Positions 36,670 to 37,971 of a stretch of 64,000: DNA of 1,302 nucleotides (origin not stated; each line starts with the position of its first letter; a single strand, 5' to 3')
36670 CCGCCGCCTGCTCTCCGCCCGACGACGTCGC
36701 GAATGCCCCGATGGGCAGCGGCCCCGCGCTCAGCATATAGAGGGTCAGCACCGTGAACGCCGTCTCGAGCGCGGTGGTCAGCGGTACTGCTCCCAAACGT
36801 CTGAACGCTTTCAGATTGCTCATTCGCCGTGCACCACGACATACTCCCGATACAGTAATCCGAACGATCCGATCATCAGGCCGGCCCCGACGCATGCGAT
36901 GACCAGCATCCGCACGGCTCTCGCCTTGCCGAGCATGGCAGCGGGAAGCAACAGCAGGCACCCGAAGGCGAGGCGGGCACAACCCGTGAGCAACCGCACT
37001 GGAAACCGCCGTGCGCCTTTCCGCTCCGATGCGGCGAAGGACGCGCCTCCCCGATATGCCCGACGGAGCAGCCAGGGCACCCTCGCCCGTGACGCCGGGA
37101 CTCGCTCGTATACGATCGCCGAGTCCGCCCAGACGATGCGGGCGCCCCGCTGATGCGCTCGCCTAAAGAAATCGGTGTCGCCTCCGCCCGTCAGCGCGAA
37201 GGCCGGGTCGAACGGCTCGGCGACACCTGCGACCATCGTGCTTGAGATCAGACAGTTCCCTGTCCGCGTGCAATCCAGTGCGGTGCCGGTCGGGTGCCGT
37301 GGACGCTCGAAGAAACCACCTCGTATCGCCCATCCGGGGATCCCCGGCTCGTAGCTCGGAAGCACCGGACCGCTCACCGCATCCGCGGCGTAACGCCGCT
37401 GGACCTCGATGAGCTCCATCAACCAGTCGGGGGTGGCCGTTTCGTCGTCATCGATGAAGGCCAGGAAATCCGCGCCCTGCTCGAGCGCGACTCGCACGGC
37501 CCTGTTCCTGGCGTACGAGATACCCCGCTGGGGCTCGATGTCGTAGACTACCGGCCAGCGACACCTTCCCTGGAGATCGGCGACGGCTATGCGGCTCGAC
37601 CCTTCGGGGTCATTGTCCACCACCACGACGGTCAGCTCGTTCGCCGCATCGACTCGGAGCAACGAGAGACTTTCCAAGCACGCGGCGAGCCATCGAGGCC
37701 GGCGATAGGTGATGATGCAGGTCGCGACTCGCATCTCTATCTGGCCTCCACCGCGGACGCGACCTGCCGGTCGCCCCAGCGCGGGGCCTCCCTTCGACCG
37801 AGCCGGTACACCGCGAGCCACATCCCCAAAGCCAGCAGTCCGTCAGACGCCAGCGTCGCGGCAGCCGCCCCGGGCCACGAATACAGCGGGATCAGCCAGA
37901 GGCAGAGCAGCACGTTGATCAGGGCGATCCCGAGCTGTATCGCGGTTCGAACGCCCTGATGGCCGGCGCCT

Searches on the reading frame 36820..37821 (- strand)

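Call 80: search_protein_families(library=pfam, proteins=[window:36820-37821:-], max_evalue=0.001)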
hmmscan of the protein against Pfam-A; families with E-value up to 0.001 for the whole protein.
window:36820-37821:- (333 aa): 2 families
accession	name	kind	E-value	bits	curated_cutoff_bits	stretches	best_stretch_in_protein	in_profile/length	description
PF00535.33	Glycos_transf_2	-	1e-14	55.2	23.3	1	35-166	3-128/168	Glycosyl transferase family 2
PF13632.12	Glyco_trans_2_3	-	0.00034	20.9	27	0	187-310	74-189/198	Glycosyl transferase family group 2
